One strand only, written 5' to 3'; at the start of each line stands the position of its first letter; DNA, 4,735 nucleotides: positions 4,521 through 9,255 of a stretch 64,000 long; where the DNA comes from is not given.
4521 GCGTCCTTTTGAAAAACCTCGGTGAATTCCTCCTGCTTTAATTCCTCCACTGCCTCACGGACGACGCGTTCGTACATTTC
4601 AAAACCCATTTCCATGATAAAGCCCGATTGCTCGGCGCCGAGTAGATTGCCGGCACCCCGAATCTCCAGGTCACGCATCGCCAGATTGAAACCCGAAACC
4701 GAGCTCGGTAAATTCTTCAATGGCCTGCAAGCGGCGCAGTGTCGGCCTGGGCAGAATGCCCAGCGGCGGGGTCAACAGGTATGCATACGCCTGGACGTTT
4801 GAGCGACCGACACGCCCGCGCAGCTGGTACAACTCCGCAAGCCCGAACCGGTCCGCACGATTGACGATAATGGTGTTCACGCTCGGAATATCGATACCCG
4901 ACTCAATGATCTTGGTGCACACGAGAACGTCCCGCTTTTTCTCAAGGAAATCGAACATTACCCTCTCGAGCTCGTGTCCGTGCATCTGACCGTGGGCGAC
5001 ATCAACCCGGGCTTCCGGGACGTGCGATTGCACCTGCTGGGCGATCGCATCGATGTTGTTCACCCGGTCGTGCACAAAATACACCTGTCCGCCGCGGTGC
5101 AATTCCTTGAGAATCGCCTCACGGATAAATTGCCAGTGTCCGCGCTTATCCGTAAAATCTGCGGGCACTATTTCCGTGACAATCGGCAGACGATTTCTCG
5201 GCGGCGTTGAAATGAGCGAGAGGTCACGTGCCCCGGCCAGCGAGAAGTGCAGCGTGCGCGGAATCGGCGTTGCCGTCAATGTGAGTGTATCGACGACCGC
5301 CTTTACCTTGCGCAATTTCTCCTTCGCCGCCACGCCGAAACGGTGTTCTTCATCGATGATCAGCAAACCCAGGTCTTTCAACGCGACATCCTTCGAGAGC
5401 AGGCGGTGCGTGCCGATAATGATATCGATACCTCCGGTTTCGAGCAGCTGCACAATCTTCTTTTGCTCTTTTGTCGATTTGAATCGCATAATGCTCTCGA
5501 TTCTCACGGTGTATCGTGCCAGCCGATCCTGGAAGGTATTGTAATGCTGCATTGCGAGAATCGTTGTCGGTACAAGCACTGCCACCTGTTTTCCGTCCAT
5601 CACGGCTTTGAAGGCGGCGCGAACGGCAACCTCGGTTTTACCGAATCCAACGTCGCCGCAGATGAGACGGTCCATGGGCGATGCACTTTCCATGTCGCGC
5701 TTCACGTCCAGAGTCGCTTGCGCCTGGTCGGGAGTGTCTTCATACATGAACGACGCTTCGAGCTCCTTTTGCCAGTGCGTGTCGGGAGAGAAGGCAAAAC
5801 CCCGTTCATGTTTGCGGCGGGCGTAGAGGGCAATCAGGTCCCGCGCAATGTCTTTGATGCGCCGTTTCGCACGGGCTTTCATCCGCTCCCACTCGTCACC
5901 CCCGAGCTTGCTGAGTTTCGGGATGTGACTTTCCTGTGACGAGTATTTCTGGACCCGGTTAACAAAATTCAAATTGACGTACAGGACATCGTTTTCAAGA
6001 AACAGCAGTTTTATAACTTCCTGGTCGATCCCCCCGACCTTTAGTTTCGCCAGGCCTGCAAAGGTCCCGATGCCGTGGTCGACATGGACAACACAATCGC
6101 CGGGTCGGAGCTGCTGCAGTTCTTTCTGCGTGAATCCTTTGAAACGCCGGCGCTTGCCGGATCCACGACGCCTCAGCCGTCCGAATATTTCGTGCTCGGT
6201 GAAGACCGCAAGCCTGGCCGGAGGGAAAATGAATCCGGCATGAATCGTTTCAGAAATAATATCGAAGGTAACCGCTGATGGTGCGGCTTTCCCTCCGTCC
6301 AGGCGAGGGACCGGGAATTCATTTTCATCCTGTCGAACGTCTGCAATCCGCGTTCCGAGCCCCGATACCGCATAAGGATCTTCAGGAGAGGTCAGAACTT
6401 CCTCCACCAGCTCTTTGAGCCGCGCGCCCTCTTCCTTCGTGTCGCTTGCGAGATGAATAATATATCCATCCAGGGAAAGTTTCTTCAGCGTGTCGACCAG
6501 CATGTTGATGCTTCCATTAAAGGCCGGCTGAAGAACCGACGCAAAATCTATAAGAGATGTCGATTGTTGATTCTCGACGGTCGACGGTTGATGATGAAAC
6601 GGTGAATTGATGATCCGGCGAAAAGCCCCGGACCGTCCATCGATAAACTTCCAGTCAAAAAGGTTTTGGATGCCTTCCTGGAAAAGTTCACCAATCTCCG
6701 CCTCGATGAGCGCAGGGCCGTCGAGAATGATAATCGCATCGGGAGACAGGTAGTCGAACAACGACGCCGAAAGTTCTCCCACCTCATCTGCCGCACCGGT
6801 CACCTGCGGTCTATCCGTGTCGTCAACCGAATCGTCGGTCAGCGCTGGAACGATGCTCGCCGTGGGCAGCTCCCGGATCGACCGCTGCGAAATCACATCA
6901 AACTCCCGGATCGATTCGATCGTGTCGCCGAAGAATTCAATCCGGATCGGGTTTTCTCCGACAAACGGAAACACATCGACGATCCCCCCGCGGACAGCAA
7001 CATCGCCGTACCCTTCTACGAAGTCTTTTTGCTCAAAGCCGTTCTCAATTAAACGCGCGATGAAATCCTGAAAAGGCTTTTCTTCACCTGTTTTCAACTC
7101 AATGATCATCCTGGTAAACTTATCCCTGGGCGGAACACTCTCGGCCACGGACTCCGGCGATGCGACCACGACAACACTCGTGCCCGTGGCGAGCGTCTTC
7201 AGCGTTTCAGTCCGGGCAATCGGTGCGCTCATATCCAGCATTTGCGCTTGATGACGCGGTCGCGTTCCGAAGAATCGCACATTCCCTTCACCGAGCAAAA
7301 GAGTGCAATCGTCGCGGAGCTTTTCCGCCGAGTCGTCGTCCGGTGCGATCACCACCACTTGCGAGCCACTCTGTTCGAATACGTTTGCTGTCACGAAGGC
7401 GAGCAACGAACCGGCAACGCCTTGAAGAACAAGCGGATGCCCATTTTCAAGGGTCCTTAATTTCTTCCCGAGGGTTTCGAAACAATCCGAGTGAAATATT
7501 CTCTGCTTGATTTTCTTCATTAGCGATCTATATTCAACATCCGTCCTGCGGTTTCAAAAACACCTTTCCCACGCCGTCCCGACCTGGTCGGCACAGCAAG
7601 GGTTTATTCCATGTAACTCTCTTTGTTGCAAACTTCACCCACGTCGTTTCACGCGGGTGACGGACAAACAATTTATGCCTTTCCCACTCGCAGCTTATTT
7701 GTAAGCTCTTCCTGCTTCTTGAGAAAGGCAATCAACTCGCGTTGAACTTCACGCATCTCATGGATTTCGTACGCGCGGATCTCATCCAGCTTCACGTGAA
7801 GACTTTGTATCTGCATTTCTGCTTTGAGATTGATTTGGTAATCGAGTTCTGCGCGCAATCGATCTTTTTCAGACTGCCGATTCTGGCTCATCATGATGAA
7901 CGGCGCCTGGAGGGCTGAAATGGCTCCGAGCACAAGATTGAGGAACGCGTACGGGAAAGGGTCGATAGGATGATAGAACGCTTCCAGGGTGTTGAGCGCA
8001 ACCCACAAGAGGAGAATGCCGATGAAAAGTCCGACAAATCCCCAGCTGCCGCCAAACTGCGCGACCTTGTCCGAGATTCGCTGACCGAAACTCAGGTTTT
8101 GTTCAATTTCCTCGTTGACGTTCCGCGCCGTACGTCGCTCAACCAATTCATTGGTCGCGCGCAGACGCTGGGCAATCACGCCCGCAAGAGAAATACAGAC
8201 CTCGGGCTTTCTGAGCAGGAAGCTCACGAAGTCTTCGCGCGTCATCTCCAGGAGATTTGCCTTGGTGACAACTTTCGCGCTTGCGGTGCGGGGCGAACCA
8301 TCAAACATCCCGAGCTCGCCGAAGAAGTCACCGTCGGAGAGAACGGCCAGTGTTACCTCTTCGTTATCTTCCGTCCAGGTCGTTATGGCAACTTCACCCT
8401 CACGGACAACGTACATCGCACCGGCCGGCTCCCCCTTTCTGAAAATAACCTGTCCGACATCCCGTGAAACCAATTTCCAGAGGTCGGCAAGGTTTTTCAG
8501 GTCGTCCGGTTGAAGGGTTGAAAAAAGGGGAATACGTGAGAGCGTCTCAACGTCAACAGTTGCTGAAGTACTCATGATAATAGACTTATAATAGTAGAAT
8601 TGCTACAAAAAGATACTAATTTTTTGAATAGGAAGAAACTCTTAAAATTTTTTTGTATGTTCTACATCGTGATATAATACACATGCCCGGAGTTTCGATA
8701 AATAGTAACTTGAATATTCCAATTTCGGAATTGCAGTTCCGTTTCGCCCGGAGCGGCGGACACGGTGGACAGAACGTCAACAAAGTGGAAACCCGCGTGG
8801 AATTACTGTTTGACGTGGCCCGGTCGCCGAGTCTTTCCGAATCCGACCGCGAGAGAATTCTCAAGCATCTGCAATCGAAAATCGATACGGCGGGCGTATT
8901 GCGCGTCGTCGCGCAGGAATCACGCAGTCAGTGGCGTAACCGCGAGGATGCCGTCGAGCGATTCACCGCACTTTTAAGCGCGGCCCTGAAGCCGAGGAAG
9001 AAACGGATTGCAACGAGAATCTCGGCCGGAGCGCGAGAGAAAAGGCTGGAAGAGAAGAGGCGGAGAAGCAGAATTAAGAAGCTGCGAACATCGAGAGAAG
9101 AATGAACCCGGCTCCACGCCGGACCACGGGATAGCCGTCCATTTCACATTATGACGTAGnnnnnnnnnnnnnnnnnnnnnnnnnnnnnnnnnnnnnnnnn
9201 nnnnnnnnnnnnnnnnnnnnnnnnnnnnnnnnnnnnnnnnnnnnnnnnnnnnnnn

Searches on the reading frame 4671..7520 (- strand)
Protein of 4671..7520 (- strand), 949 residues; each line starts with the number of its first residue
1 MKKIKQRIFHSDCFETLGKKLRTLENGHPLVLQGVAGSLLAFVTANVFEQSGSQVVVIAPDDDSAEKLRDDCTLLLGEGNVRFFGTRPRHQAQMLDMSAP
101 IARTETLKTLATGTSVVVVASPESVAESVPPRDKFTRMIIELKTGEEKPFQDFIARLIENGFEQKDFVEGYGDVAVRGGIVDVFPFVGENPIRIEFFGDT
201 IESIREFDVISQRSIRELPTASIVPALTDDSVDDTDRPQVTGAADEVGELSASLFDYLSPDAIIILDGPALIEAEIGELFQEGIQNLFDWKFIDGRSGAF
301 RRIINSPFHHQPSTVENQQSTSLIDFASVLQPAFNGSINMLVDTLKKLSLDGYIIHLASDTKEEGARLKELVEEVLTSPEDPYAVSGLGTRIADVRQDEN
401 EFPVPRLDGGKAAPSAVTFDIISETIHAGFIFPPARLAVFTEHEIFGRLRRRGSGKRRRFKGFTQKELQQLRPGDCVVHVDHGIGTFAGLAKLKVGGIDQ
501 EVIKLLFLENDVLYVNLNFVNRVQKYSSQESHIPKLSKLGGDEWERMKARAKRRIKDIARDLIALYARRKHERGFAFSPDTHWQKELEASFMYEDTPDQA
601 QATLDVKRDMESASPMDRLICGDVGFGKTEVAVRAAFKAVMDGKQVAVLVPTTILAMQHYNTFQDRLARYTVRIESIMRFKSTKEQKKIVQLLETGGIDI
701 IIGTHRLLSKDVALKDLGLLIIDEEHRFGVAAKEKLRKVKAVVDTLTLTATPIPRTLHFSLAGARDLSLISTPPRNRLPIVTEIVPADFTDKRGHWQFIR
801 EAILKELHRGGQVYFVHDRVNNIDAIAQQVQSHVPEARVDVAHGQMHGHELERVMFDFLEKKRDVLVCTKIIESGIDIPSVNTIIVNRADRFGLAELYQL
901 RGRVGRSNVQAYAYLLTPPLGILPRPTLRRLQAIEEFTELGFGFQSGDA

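Call 63: search_protein_families(library=pfam, proteins=[window:4671-7520:-], max_evalue=0.00001)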
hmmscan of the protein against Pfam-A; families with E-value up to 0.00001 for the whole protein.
window:4671-7520:- (949 aa): 5 families
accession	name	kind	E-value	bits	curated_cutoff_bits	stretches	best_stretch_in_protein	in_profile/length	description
PF00270.35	DEAD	-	1.4e-26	93.7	26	1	596-756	1-163/167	DEAD/DEAH box helicase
PF17757.6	UvrB_inter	-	8e-24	84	22.9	1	140-226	1-88/91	UvrB interaction domain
PF00271.37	Helicase_C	-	3.8e-20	72.6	23.5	1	802-907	9-109/110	Helicase conserved C-terminal domain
PF02559.22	CarD_TRCF_RID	-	8.7e-14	51.8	23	1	471-527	1-57/57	CarD-like/TRCF RID domain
PF04851.21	ResIII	-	1.1e-12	48.7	22.5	1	596-752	5-162/164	Type III restriction enzyme, res subunit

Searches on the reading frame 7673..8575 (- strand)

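Call 63: search_protein_families(library=pfam, proteins=[window:7673-8575:-], max_evalue=0.00001)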
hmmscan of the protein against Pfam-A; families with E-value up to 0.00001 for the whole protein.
window:7673-8575:- (300 aa): 2 families
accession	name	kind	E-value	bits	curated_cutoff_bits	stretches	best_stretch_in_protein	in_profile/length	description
PF06210.16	DUF1003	-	2.7e-33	114.6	27.4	1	175-273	1-99/103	Protein of unknown function (DUF1003)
PF00027.35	cNMP_binding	-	2.4e-23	82.4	27.5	1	41-121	7-87/89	Cyclic nucleotide-binding domain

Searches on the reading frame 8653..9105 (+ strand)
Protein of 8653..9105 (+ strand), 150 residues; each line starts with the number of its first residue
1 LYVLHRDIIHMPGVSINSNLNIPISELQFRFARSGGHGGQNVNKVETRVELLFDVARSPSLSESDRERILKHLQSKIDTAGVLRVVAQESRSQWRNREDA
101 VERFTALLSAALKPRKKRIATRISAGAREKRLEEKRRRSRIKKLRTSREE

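Call 63: search_protein_families(library=pfam, proteins=[window:8653-9105:+], max_evalue=0.00001)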
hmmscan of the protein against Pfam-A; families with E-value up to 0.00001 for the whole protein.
window:8653-9105:+ (150 aa): 1 family
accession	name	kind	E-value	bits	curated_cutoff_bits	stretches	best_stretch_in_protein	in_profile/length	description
PF00472.26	RF-1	-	1.1e-20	74.2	35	1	19-145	4-116/116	RF-1 domain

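Call 85: search_protein_families(library=ncbifam, proteins=[window:8653-9105:+], max_evalue=0.00001)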
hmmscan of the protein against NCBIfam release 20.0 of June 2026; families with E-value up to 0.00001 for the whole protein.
window:8653-9105:+ (150 aa): 5 families
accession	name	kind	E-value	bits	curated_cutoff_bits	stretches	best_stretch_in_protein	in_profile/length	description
NF006718.0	PRK09256.1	equivalog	3.5e-46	156.4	100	1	14-149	4-138/140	alternative ribosome rescue aminoacyl-tRNA hydrolase ArfB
TIGR00020.2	prfB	exception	1.2e-09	37.7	370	1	11-123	213-300/353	peptide chain release factor 2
NF001859.2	PRK00591.1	equivalog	1.2e-08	34.4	400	1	11-141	201-301/347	peptide chain release factor 1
TIGR00019.1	prfA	equivalog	3.6e-07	29.4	423.25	0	11-141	209-309/361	peptide chain release factor 1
TIGR03072.1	release_prfH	equivalog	8e-07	28.8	166.65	0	22-50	103-131/200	peptide chain release factor H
